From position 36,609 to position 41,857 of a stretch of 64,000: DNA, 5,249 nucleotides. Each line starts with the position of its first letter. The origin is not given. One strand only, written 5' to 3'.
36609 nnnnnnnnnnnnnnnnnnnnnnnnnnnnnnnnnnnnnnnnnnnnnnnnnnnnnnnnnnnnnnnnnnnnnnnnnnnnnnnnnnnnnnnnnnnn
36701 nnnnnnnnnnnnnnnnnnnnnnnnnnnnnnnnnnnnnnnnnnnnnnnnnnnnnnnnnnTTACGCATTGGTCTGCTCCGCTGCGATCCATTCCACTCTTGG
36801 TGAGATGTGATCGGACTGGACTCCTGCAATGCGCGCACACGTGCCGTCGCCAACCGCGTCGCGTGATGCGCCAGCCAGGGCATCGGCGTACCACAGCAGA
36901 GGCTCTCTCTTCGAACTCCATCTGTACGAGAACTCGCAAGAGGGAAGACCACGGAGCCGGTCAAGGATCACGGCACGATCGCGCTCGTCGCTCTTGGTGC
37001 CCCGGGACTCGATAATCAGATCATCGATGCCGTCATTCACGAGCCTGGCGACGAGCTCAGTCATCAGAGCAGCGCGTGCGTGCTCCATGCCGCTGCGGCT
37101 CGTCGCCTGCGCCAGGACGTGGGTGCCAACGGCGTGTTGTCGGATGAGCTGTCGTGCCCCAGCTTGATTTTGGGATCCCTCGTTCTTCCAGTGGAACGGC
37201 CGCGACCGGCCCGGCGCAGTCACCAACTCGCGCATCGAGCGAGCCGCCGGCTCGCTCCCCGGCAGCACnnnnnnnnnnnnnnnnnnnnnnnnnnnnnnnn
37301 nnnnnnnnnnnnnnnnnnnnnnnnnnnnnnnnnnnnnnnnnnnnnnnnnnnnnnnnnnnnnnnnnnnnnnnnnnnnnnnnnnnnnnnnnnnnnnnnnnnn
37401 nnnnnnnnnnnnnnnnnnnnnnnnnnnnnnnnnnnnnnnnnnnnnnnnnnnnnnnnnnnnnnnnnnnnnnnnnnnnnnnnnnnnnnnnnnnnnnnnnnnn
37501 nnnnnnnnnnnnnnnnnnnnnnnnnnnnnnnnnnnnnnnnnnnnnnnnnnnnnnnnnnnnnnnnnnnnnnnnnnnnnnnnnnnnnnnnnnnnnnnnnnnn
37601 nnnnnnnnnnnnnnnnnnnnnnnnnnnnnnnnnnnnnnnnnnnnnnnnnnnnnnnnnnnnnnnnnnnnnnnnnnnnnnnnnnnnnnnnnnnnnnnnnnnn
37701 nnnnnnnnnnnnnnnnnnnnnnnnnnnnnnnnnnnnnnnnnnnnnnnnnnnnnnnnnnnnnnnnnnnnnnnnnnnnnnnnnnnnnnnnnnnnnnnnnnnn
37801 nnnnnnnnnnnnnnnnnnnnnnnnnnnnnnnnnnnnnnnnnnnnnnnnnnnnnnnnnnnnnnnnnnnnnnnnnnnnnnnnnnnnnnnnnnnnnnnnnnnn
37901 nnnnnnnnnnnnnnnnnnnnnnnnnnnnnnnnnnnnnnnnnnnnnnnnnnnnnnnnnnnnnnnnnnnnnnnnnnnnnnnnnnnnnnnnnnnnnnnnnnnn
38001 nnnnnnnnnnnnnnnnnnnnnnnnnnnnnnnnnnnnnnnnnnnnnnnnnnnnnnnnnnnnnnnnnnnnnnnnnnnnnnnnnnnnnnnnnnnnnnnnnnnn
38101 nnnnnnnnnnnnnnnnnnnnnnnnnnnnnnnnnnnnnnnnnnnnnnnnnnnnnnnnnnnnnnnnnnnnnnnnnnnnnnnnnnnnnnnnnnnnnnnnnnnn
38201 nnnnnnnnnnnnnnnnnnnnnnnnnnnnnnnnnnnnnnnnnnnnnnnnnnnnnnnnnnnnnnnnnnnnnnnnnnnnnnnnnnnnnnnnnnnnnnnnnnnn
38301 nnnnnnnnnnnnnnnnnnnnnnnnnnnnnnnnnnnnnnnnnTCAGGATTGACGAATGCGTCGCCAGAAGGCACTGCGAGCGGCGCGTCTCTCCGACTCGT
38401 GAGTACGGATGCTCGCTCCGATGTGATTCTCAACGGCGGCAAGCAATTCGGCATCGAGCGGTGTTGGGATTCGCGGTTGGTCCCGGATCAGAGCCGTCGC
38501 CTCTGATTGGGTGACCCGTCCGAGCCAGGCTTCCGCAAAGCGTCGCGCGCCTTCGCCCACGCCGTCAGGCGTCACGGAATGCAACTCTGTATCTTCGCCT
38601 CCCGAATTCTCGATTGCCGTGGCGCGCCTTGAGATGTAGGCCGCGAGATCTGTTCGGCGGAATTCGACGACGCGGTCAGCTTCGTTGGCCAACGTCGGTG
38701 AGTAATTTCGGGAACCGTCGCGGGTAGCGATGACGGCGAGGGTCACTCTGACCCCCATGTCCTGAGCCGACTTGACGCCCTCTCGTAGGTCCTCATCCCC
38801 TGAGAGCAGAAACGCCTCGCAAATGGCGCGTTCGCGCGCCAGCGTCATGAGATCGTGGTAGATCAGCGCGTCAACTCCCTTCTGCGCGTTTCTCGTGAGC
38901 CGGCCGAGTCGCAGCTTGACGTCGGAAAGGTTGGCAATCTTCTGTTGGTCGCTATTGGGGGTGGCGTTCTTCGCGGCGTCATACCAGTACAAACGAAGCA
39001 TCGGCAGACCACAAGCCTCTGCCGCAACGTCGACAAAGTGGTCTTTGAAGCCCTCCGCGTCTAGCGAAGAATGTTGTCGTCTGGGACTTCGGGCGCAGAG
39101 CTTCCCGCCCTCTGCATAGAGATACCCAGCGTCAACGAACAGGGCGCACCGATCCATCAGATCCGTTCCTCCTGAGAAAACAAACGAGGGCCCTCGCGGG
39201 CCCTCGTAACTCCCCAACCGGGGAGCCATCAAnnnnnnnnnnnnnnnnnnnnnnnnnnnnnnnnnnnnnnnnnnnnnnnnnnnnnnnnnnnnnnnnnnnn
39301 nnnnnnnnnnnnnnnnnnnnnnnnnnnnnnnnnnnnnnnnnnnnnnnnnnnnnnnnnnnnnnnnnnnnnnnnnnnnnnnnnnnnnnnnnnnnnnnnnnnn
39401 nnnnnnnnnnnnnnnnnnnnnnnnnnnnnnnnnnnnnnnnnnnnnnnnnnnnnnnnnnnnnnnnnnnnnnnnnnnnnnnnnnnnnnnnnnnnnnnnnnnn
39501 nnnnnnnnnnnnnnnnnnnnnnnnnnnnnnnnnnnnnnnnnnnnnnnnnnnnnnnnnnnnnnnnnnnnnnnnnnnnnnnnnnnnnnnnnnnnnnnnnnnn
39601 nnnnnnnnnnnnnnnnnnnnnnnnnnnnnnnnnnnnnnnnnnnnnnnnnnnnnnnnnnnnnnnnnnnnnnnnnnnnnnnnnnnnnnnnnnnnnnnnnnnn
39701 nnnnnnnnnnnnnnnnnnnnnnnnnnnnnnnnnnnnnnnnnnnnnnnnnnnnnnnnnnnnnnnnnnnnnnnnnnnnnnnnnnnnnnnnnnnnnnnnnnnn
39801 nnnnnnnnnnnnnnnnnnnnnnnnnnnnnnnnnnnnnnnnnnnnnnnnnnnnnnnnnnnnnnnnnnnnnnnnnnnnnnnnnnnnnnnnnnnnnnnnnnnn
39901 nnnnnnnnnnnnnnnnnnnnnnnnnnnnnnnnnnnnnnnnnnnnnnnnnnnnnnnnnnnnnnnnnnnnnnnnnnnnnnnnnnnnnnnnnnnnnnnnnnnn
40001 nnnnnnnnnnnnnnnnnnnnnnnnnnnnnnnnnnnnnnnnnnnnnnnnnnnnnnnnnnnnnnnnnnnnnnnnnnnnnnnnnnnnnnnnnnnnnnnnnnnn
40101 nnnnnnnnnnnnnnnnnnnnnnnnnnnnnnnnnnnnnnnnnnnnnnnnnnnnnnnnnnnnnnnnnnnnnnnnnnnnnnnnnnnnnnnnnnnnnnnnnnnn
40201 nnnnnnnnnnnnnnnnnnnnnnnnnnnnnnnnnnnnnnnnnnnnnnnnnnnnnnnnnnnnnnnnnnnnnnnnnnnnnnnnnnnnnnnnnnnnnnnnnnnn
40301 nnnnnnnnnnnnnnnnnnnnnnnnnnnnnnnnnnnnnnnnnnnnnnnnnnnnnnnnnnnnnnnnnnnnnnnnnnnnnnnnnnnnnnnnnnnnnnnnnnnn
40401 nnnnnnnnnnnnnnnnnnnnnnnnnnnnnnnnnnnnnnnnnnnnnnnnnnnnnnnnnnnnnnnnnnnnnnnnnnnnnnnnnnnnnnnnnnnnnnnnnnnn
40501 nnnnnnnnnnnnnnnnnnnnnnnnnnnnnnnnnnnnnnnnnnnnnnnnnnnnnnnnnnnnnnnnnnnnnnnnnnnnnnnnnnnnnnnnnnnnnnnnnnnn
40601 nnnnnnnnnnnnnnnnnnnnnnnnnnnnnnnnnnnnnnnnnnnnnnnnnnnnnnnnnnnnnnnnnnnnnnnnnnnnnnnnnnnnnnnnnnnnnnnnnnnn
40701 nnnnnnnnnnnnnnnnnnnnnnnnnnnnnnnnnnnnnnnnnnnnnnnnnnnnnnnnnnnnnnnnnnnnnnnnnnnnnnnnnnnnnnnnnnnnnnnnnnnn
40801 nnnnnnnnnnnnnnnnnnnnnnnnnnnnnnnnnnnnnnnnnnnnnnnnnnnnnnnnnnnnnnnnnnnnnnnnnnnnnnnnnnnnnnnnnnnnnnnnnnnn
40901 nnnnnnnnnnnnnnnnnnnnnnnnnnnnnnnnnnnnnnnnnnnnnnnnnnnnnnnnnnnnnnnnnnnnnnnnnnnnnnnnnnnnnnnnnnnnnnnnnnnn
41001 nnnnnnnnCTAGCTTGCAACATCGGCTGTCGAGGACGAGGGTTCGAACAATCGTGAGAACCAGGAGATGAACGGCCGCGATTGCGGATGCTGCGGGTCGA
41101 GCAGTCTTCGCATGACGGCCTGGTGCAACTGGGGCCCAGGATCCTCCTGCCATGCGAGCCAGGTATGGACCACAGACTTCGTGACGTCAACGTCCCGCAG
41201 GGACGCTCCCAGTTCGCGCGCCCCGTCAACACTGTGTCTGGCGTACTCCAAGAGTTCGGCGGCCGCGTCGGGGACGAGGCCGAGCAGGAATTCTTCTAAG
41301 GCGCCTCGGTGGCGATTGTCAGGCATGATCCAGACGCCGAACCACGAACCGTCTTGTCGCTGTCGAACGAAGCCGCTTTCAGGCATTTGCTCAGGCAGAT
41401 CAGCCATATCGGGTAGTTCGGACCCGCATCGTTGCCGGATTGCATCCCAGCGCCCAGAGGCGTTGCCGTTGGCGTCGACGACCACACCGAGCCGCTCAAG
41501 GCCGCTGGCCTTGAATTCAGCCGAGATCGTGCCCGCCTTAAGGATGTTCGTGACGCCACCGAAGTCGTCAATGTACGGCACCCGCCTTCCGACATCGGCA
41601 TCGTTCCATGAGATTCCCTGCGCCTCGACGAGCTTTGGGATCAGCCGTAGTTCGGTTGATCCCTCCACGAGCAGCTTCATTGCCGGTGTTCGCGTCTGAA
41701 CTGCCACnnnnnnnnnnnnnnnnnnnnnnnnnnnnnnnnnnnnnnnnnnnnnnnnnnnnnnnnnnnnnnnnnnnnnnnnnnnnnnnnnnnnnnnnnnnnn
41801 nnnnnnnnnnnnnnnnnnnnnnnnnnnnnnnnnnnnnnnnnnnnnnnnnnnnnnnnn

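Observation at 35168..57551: Two expressed S-layer genes plus promoterless 3' cassettes: possible gene-conversion (pilE/pilS-like) surface variation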

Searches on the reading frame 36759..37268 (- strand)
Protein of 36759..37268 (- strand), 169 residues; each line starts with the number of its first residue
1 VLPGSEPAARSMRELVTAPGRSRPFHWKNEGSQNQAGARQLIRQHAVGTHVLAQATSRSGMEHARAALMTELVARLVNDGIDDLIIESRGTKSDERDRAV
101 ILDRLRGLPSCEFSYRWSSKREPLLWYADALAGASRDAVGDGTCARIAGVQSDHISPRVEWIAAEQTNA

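Call 11: search_protein_families(library=pfam, proteins=[window:36759-37268:-], max_evalue=0.01)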
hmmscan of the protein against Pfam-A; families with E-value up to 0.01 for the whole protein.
window:36759-37268:- (169 aa): 0 families

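Call 74: search_protein_families(library=padloc, proteins=[window:36759-37268:-], max_evalue=0.001)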
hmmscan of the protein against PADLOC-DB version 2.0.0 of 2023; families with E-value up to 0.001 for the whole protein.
window:36759-37268:- (169 aa): 0 families

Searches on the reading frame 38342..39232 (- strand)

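Call 11: search_protein_families(library=pfam, proteins=[window:38342-39232:-], max_evalue=0.01)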
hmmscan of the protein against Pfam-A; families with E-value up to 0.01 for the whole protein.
window:38342-39232:- (296 aa): 1 family
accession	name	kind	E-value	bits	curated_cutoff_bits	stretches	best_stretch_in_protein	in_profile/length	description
PF01936.24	NYN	-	4.1e-09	37.5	24.2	1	28-189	1-142/145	NYN domain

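Call 74: search_protein_families(library=padloc, proteins=[window:38342-39232:-], max_evalue=0.001)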
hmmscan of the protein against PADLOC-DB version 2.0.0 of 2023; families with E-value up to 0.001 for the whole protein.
window:38342-39232:- (296 aa): 0 families

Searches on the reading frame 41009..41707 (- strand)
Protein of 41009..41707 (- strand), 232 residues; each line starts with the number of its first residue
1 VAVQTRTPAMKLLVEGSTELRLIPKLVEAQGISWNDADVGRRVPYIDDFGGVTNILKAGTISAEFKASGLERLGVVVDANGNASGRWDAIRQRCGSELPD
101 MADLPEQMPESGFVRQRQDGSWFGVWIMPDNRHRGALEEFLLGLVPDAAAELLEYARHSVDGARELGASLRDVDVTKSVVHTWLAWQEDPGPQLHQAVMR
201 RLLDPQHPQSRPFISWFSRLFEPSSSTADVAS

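Call 11: search_protein_families(library=pfam, proteins=[window:41009-41707:-], max_evalue=0.01)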
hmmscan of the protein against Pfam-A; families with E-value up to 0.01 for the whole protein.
window:41009-41707:- (232 aa): 1 family
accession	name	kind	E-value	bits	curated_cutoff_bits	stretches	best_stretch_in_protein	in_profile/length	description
PF11536.14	DUF3226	-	1.7e-54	185.2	27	1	11-222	3-208/208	Protein of unknown function (DUF3226)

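Call 74: search_protein_families(library=padloc, proteins=[window:41009-41707:-], max_evalue=0.001)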
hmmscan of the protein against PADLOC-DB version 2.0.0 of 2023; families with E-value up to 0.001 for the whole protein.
window:41009-41707:- (232 aa): 2 families
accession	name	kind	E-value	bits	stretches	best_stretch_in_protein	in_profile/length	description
PDLC04624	PDC-M38B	-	7.2e-53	177.5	1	10-222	14-219/220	-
PDLC04623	PDC-M38B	-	1.6e-30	104.5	1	10-221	4-218/219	-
